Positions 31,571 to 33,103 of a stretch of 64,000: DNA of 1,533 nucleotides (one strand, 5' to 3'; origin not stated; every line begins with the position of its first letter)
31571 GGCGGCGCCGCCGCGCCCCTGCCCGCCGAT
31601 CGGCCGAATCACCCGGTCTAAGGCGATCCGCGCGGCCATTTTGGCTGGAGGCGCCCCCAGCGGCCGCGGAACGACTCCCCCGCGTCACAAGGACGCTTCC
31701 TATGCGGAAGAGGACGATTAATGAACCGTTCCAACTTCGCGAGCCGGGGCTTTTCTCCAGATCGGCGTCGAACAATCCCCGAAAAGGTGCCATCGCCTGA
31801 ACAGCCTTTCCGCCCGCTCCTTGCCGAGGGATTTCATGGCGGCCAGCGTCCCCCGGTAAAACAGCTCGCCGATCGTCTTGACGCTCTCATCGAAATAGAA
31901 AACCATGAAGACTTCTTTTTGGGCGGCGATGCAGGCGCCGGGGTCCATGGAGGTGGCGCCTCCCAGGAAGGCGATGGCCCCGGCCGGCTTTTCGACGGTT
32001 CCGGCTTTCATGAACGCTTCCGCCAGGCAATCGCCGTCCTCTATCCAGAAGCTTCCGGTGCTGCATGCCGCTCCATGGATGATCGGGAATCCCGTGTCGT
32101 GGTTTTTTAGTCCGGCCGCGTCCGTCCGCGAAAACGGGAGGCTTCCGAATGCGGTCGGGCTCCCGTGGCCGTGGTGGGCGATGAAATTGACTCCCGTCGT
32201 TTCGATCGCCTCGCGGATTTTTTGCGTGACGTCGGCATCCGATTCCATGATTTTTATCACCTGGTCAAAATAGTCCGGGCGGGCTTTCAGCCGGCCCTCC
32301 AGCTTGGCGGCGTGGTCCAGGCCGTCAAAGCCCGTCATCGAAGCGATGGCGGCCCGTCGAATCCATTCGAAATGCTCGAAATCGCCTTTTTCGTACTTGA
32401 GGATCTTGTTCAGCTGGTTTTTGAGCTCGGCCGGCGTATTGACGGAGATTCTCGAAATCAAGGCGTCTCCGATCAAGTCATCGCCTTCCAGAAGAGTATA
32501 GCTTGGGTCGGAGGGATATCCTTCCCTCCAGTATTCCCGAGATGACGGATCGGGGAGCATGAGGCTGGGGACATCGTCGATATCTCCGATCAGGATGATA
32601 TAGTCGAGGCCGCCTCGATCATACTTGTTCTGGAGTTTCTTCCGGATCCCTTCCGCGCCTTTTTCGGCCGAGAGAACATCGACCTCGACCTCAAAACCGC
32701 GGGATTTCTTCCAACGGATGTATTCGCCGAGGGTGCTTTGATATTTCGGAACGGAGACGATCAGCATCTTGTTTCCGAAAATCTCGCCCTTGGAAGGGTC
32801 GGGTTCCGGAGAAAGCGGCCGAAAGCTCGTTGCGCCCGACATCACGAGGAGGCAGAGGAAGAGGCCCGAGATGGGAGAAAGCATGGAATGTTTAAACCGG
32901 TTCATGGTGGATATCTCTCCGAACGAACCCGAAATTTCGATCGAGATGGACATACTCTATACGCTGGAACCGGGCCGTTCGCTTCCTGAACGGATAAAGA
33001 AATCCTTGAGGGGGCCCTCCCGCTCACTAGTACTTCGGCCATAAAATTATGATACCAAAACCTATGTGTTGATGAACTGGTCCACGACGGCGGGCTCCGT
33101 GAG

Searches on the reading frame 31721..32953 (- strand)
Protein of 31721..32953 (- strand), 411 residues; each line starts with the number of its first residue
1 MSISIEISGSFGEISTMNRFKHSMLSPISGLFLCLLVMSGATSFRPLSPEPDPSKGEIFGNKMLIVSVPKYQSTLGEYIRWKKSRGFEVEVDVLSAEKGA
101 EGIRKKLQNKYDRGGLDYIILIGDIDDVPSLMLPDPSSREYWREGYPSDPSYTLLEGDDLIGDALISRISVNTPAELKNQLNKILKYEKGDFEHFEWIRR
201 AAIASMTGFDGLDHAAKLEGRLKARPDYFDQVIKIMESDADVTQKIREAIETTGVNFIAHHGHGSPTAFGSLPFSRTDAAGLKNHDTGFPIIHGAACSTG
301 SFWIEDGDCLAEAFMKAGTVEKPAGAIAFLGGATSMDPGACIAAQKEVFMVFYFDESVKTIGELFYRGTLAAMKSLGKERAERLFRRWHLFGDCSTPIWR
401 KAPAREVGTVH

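Call 66: search_protein_families(library=pfam, proteins=[window:31721-32953:-], max_evalue=0.001)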
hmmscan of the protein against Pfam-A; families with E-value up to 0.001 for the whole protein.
window:31721-32953:- (411 aa): 1 family
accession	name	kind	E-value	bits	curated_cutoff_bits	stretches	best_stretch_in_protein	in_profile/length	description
PF01364.23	Peptidase_C25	-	5.3e-43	148.1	23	1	63-396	1-372/374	Peptidase family C25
